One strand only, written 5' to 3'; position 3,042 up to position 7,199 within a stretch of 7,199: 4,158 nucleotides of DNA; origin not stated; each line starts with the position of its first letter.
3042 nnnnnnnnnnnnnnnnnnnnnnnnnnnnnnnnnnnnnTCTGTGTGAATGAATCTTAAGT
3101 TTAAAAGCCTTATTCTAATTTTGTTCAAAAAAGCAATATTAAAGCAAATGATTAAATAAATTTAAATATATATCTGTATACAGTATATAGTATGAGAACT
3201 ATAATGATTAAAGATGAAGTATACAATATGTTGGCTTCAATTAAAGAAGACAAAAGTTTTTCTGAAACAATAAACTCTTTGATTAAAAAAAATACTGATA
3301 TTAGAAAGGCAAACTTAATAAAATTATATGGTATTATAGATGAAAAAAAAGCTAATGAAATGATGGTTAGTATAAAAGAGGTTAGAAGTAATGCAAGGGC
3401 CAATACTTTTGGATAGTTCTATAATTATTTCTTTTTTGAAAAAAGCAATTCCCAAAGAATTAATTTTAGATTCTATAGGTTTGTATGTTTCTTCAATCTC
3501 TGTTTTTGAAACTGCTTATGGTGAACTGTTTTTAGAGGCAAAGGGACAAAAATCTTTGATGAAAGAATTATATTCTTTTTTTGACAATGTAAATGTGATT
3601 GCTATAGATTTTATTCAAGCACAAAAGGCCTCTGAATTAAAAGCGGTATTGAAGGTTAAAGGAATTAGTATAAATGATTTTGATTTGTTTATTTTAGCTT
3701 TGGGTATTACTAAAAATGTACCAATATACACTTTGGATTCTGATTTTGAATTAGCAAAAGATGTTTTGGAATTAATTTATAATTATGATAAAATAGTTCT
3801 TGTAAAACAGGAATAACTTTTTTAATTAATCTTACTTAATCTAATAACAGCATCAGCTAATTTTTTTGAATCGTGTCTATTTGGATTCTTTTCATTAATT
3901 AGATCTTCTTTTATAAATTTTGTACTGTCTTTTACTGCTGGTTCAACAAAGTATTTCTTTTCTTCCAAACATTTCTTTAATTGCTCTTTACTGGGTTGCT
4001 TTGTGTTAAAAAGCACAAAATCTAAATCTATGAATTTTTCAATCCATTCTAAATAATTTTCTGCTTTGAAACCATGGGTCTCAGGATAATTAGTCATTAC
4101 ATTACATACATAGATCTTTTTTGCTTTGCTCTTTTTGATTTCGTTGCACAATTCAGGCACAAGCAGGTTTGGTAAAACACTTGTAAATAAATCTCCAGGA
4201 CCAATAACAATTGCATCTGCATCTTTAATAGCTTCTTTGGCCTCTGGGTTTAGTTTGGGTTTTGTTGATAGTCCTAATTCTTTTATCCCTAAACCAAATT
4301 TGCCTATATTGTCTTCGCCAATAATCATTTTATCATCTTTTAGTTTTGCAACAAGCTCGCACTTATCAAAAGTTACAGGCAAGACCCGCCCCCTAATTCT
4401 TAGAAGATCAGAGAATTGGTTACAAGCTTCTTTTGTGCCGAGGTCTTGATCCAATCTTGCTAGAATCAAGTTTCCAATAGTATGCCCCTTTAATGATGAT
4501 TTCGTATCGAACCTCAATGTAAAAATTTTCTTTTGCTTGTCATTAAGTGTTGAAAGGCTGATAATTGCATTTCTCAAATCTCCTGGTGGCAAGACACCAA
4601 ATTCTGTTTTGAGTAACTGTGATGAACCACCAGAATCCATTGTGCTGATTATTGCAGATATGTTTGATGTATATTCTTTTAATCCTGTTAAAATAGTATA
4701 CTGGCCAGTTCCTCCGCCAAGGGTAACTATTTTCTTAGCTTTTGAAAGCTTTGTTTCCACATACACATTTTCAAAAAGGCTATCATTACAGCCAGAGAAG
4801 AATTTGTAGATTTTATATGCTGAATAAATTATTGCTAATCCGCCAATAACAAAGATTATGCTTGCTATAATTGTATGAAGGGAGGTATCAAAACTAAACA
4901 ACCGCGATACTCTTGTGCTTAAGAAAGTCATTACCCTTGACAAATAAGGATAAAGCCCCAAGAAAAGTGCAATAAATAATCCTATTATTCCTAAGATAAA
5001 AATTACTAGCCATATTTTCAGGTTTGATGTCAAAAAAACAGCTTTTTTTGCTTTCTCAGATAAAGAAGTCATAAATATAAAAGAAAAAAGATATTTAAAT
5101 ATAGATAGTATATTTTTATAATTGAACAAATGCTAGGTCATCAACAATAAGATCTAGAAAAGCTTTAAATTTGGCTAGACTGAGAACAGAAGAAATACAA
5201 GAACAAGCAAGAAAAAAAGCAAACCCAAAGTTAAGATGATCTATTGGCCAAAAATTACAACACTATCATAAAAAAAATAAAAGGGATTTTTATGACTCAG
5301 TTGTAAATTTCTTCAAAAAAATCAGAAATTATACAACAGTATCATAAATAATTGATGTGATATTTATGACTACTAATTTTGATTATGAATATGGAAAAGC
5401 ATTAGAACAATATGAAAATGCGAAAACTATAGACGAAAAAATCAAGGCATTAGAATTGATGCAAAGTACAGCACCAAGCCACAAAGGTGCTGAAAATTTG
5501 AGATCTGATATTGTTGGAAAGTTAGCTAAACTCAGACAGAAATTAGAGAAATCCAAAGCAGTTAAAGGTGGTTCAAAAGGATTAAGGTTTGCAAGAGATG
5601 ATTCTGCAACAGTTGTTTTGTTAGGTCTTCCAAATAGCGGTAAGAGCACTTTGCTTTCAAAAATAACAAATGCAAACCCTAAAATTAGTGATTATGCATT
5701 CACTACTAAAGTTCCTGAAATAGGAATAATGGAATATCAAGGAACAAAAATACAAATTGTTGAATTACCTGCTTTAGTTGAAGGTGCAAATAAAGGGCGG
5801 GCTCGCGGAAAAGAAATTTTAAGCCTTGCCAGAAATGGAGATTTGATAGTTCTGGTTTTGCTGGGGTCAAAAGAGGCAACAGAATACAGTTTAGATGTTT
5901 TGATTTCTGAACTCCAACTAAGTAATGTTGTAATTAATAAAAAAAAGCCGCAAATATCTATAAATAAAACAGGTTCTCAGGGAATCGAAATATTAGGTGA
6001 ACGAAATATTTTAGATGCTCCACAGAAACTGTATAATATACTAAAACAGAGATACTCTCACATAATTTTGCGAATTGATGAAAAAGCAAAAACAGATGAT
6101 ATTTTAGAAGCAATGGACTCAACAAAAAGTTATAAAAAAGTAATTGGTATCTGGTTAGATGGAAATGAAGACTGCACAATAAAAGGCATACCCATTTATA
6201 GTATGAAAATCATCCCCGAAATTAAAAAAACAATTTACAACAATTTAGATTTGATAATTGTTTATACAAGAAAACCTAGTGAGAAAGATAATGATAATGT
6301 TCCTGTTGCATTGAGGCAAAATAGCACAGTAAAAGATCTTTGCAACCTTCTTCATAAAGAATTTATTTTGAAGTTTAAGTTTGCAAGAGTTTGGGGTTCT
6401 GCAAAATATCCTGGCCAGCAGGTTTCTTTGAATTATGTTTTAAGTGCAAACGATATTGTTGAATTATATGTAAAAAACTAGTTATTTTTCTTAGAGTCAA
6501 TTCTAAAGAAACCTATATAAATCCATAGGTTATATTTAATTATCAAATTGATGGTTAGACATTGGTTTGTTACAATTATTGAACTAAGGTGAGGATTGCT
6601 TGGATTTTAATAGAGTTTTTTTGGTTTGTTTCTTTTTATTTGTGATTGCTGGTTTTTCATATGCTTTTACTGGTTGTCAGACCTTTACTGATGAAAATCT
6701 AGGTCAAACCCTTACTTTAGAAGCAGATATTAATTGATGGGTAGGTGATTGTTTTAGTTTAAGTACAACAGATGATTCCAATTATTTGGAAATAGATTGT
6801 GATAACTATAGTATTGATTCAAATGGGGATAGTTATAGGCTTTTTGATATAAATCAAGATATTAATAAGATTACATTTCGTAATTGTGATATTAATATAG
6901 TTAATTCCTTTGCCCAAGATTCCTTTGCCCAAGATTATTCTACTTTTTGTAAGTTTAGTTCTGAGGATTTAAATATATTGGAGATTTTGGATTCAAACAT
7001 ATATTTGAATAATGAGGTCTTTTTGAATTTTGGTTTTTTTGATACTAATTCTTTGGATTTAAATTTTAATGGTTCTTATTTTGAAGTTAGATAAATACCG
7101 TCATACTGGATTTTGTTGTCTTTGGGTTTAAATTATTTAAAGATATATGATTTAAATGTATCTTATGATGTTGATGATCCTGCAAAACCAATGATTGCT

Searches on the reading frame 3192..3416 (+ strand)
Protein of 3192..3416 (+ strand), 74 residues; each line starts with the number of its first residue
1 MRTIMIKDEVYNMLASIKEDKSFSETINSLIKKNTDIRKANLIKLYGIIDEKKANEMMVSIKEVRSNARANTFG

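Call 5: search_protein_families(library=pfam, max_evalue=0.01, proteins=[window:3192-3416:+])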
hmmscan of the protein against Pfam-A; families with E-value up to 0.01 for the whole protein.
window:3192-3416:+ (74 aa): 1 family
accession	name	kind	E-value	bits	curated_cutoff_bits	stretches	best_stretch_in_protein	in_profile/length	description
PF02697.20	VAPB_antitox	-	3.5e-17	63.4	27.9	1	2-69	1-69/69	Putative antitoxin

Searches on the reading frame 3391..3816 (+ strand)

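Call 5: search_protein_families(library=pfam, max_evalue=0.01, proteins=[window:3391-3816:+])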
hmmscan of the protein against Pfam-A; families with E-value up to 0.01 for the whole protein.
window:3391-3816:+ (141 aa): 1 family
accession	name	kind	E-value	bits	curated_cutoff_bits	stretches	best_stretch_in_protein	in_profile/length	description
PF01850.27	PIN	-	6.5e-09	36.9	23.6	1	5-121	1-116/120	PIN domain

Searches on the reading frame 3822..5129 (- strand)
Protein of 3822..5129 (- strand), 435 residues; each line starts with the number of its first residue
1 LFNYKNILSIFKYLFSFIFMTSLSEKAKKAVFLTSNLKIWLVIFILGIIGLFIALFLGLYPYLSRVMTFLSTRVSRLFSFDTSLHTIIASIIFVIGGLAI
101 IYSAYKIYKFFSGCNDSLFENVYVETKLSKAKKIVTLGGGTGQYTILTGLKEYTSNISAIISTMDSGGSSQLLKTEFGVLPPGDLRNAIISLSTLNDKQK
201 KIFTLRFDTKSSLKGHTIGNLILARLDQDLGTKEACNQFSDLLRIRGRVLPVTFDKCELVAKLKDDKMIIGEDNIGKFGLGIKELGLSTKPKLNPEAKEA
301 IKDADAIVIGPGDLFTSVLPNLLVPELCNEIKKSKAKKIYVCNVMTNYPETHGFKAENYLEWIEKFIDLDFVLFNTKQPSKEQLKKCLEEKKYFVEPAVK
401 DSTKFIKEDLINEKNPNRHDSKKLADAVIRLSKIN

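Call 5: search_protein_families(library=pfam, max_evalue=0.01, proteins=[window:3822-5129:-])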
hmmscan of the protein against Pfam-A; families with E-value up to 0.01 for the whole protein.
window:3822-5129:- (435 aa): 1 family
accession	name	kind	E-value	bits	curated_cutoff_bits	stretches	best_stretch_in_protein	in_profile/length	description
PF01933.23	CofD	-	9.3e-75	251.9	30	1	134-399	1-274/290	2-phospho-L-lactate transferase CofD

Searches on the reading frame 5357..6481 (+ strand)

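Call 5: search_protein_families(library=pfam, max_evalue=0.01, proteins=[window:5357-6481:+])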
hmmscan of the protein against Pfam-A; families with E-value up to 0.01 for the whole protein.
window:5357-6481:+ (374 aa): 4 families
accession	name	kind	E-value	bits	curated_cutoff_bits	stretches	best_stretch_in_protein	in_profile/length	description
PF01926.29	MMR_HSR1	-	6.7e-19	68.5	21.9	1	85-195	1-103/113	50S ribosome-binding GTPase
PF02824.27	TGS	-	2e-13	50.6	22.2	1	300-370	1-58/60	TGS domain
PF02421.24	FeoB_N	-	1.7e-08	34.5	27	1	85-140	2-57/156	Ferrous iron transport protein B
PF00025.27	Arf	-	0.0091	15.9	22.3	0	81-134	12-62/174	ADP-ribosylation factor family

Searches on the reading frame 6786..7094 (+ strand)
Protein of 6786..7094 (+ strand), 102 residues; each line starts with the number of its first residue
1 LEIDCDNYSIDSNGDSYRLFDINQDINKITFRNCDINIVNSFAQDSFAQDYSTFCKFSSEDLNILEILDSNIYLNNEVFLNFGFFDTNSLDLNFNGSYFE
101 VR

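Call 5: search_protein_families(library=pfam, max_evalue=0.01, proteins=[window:6786-7094:+])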
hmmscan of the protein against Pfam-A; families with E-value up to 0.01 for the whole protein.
window:6786-7094:+ (102 aa): 0 families

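Call 11: search_protein_families(library=phrogs, max_evalue=1, proteins=[window:6786-7094:+])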
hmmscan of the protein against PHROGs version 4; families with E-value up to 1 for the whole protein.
window:6786-7094:+ (102 aa): 2 families
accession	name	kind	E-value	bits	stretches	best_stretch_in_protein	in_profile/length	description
phrog_4139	-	unknown function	0.095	13.9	1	35-67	18-51/58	-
phrog_23354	-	tail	0.27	10.9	0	24-65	315-356/375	tail spike protein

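Call 12: search_protein_families(library=ncbifam, max_evalue=1, proteins=[window:6786-7094:+])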
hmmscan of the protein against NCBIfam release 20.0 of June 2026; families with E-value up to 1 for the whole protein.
window:6786-7094:+ (102 aa): 0 families
